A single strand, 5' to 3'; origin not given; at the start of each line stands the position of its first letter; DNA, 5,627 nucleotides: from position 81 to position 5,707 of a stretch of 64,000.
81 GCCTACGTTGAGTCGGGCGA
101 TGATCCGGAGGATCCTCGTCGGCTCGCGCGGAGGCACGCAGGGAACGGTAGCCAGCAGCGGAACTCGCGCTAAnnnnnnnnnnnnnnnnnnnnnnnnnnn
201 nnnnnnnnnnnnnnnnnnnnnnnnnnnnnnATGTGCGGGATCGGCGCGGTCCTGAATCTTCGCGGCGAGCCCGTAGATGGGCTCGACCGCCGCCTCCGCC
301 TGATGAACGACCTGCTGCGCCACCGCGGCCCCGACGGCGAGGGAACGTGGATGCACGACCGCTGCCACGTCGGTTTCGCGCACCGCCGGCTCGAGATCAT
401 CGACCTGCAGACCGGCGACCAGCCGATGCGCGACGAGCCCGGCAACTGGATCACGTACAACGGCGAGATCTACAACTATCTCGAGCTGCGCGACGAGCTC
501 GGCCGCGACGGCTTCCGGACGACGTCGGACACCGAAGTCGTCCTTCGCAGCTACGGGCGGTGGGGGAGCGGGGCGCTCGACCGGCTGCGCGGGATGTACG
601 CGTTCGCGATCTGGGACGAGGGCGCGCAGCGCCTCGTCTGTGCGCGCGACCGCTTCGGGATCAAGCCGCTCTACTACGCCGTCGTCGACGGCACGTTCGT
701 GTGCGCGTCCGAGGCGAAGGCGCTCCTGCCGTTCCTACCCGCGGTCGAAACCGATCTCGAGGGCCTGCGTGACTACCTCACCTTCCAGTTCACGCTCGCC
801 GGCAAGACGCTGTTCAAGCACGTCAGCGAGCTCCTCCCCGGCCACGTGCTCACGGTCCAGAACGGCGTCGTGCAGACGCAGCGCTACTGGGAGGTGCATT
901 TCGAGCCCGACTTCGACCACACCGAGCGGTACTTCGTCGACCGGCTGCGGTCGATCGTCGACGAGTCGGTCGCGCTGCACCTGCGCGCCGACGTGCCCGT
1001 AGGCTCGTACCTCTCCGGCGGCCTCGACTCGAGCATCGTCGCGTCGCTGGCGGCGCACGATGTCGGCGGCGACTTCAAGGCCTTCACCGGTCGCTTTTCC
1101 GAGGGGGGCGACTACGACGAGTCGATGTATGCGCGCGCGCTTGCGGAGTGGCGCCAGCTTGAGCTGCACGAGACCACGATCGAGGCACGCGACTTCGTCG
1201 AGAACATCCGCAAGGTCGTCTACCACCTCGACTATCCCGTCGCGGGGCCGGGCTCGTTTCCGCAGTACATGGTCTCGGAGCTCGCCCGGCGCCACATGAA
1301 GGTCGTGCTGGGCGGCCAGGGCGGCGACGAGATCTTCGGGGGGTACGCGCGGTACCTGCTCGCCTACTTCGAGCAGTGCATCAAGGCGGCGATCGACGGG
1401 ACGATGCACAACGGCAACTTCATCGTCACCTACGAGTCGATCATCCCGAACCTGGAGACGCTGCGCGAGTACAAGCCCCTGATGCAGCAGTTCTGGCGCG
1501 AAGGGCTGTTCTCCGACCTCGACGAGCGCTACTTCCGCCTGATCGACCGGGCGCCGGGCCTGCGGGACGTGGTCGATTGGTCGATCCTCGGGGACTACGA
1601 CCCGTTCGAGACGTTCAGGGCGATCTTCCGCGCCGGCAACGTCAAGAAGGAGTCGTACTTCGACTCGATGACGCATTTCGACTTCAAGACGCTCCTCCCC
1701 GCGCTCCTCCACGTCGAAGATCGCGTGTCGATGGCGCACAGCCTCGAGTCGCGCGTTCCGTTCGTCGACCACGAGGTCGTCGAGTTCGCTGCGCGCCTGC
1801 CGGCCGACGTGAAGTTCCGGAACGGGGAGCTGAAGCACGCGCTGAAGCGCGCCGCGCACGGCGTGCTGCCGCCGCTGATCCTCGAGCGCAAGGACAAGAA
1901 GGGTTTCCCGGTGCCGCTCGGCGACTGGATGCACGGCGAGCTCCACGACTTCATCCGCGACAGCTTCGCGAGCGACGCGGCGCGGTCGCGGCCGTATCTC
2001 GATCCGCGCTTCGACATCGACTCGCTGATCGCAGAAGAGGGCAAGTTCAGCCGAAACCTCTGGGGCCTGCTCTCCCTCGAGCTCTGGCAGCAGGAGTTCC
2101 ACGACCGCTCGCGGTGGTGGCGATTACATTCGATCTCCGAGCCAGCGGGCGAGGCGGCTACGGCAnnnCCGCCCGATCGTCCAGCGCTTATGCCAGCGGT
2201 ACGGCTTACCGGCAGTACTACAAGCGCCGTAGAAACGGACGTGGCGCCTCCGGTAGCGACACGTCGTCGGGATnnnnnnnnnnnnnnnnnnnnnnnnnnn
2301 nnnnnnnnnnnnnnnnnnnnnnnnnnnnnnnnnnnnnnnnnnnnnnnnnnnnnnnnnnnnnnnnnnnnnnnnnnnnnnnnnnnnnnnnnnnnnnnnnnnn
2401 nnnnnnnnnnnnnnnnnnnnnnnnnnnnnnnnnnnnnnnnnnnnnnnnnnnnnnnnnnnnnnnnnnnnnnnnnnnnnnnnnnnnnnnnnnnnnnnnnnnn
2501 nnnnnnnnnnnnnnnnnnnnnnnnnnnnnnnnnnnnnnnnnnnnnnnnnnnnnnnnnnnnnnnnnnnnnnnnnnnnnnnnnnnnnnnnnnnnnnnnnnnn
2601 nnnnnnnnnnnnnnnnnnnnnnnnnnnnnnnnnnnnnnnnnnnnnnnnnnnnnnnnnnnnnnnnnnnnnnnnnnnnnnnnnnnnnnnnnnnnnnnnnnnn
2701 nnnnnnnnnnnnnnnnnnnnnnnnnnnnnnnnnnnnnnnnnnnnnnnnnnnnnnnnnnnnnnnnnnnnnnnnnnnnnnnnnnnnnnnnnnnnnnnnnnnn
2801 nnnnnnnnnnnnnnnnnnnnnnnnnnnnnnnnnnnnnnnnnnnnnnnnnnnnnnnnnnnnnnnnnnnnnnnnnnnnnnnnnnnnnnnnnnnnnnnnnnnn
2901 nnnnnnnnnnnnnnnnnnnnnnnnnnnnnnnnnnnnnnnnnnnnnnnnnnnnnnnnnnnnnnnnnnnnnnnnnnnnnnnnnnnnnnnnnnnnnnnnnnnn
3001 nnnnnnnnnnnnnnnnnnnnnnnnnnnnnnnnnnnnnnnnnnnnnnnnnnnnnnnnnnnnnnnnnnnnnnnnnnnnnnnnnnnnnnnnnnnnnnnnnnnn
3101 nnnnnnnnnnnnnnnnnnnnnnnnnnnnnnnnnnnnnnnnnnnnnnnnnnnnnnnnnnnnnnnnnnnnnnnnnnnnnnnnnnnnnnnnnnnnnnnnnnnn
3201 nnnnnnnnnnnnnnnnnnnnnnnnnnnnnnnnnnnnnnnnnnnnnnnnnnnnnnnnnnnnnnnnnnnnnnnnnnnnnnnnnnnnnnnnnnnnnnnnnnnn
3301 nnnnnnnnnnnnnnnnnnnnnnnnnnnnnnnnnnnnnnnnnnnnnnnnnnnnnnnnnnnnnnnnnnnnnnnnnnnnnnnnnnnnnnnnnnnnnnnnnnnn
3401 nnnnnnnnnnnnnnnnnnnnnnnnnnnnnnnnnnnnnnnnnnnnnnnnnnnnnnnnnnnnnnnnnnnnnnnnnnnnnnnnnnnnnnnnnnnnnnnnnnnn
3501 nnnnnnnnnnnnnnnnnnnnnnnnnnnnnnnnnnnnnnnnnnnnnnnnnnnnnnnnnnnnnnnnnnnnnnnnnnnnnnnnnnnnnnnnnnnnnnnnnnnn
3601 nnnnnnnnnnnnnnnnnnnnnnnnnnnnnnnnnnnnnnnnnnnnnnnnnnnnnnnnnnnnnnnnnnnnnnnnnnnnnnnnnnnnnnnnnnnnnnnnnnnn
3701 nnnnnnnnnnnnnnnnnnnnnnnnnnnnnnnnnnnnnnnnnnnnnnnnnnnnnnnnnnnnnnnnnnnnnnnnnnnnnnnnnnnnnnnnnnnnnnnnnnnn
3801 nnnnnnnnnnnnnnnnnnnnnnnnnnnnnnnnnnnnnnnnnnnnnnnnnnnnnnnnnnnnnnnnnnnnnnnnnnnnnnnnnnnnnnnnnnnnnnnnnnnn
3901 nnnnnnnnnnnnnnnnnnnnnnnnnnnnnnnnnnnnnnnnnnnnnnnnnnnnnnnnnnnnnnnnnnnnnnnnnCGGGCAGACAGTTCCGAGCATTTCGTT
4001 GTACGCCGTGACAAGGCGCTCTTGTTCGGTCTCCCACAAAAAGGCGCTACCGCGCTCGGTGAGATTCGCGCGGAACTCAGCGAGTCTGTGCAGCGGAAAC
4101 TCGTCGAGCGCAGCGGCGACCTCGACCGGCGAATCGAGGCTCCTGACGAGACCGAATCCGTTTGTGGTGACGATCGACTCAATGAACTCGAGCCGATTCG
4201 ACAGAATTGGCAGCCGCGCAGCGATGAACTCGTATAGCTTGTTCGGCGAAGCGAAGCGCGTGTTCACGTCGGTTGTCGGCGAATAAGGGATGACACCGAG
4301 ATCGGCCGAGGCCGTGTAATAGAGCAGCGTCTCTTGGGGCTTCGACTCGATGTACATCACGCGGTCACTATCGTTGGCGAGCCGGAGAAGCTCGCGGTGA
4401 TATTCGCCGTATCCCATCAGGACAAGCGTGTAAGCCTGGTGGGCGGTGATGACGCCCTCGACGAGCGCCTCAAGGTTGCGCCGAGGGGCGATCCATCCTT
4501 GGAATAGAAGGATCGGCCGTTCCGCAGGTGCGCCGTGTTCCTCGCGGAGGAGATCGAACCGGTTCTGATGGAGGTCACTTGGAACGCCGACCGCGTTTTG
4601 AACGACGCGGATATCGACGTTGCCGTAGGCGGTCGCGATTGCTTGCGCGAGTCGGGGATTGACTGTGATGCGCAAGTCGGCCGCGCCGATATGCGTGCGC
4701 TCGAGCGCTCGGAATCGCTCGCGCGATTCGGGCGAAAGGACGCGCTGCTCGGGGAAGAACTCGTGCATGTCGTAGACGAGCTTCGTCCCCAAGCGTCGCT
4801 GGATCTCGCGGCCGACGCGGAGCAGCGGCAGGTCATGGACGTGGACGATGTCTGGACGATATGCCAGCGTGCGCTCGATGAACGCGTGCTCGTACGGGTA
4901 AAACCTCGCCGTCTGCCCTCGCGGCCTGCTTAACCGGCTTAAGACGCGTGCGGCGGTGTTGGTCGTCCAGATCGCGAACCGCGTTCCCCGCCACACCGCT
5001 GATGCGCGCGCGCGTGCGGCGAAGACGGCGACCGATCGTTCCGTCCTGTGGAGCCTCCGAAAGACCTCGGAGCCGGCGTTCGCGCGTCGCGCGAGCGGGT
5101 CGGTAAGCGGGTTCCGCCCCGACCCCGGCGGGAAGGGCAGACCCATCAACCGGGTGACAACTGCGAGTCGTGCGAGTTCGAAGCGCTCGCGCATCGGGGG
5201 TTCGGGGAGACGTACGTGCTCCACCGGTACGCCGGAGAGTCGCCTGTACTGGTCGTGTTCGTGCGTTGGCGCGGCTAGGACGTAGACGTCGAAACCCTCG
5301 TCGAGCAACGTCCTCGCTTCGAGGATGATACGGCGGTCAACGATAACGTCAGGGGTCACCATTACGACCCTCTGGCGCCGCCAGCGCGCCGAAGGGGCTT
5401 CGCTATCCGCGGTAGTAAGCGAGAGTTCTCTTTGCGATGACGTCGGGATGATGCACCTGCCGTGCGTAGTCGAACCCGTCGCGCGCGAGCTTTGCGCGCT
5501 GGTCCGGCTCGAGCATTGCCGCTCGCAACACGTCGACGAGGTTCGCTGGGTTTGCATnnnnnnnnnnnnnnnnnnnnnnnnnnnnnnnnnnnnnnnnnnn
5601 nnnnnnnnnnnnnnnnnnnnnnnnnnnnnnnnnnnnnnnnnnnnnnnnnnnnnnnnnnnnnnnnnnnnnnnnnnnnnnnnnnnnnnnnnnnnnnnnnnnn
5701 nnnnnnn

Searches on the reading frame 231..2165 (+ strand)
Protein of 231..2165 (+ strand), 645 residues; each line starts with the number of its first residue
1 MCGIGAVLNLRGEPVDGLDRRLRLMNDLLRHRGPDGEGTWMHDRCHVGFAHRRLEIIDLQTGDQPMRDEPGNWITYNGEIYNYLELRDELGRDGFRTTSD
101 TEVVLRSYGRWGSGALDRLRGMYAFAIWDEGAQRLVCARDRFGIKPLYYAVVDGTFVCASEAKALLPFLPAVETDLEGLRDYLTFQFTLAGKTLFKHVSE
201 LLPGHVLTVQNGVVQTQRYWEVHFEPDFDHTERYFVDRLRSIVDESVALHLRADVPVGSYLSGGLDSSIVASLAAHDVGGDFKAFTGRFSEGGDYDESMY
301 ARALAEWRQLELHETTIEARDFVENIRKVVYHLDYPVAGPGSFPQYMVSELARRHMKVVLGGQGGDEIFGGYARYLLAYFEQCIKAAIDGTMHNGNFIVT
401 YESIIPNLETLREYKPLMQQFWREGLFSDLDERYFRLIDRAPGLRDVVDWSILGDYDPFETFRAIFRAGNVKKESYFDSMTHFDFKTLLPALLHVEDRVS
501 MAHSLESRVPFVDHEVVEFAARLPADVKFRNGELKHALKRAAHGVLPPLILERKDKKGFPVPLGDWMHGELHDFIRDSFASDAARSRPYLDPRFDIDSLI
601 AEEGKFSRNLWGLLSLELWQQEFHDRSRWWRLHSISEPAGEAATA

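Call 52: search_protein_families(library=pfam, proteins=[window:231-2165:+], max_evalue=0.001)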
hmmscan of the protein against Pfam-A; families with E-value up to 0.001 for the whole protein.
window:231-2165:+ (645 aa): 3 families
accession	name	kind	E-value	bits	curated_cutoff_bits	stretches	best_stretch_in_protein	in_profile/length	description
PF00733.27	Asn_synthase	-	2.9e-95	320.4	21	1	239-621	2-354/354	Asparagine synthase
PF13537.11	GATase_7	-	2.5e-43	147.5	25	1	51-166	1-122/123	Glutamine amidotransferase domain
PF13522.11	GATase_6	-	1.4e-38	132.3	27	1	34-161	1-130/130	Glutamine amidotransferase domain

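Call 81: search_protein_families(library=ncbifam, proteins=[window:231-2165:+], max_evalue=0.0001)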
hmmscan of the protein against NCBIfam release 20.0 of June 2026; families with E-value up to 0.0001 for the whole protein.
window:231-2165:+ (645 aa): 9 families
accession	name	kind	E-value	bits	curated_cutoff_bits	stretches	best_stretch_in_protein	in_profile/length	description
TIGR01536.1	asn_synth_AEB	equivalog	1.6e-154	515.7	267.1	1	2-559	1-517/517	asparagine synthase (glutamine-hydrolyzing)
TIGR03108.1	eps_aminotran_1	hypoth_equivalog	9.9e-131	437.4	816.9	1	1-618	1-623/628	XrtA/PEP-CTERM system amidotransferase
TIGR03104.1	trio_amidotrans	equivalog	7.5e-105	351.4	570.1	2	1-375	1-383/589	N-acetylglutaminylglutamine amidotransferase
NF006949.0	PRK09431.1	equivalog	1.9e-82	277.6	499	3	1-174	1-174/554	asparagine synthase B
NF033535.1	lass_lactam_cya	exception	2e-80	271.2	525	2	1-370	1-377/668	lasso peptide isopeptide bond-forming cyclase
NF033561.1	macrolact_Ik_Al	subfamily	3.9e-25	88.5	300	1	125-376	83-338/561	albusnodin/ikarugamycin family macrolactam cyclase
TIGR01134.1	purF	equivalog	7.5e-09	35.5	350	1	63-166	84-200/432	amidophosphoribosyltransferase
TIGR01135.1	glmS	equivalog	2.6e-06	26.2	418.05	1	74-168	96-200/607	glutamine--fructose-6-phosphate transaminase (isomerizing)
NF001484.0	PRK00331.1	subfamily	4.6e-06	25.3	381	1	74-168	97-201/601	isomerizing glutamine--fructose-6-phosphate transaminase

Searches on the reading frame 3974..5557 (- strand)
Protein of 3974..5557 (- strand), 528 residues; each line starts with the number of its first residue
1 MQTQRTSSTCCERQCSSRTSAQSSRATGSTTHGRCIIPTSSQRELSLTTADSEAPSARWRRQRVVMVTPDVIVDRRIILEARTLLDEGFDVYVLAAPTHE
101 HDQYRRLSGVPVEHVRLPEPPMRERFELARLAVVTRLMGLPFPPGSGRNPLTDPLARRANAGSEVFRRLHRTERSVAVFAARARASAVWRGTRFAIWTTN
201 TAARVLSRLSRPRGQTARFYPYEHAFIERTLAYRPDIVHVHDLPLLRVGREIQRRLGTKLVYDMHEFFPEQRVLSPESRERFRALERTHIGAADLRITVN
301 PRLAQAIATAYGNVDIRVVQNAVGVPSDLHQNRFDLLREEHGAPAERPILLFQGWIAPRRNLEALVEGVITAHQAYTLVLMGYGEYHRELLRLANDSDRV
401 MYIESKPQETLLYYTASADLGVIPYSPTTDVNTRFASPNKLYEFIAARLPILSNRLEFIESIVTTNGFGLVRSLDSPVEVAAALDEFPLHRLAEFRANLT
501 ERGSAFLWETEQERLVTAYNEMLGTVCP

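Call 52: search_protein_families(library=pfam, proteins=[window:3974-5557:-], max_evalue=0.001)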
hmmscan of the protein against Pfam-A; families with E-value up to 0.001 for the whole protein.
window:3974-5557:- (528 aa): 4 families
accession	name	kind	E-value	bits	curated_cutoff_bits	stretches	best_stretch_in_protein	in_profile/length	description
PF13439.12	Glyco_transf_4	-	9.2e-11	42.5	28.5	1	207-323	44-166/170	Glycosyltransferase Family 4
PF13579.12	Glyco_trans_4_4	-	1.8e-10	41.8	29.7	1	164-321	9-157/158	Glycosyl transferase 4-like domain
PF13692.12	Glyco_trans_1_4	-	3.8e-07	30.9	27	1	347-485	1-137/142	Glycosyl transferases group 1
PF00534.26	Glycos_transf_1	-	4.3e-05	23.6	26.4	1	336-503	4-169/172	Glycosyl transferases group 1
